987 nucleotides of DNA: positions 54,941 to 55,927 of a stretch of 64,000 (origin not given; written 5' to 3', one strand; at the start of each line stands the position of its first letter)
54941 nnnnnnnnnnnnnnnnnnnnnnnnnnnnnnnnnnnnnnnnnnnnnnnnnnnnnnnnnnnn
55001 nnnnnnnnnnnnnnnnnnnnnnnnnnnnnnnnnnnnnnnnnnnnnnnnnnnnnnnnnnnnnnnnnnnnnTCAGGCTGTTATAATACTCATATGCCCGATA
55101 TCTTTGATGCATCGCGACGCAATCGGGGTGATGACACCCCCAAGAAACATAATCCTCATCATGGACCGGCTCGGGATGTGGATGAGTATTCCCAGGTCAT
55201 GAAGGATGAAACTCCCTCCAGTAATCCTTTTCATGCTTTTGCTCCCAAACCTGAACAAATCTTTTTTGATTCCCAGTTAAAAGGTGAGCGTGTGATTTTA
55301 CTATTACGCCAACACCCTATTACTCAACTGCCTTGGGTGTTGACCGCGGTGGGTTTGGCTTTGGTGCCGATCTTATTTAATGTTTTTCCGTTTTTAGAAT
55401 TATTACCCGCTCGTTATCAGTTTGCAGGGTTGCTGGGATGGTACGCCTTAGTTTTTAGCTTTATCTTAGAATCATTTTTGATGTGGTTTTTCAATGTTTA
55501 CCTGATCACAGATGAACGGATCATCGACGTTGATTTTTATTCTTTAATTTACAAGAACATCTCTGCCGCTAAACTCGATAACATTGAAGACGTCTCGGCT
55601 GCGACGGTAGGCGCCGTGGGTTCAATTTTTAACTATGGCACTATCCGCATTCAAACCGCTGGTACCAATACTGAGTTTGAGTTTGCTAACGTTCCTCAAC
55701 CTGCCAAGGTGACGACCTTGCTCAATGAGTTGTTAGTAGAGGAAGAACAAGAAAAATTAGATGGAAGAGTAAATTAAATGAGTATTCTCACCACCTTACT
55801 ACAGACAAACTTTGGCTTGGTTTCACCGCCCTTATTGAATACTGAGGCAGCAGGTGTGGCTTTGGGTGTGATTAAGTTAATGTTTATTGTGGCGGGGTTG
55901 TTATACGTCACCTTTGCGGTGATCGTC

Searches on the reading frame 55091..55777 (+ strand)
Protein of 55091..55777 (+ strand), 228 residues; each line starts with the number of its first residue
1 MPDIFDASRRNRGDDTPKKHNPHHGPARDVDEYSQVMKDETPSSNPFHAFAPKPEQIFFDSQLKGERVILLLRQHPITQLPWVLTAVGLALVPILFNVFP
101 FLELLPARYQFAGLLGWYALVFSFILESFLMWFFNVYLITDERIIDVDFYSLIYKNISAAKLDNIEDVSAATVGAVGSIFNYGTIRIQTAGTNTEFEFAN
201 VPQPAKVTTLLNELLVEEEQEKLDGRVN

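Call 77: search_protein_families(library=pfam, proteins=[window:55091-55777:+], max_evalue=0.05)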
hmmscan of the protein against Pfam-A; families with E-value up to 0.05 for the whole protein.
window:55091-55777:+ (228 aa): 1 family
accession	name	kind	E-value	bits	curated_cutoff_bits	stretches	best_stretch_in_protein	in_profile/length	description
PF03703.20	bPH_2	-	2e-05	25.2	22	1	135-209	4-76/78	Bacterial PH domain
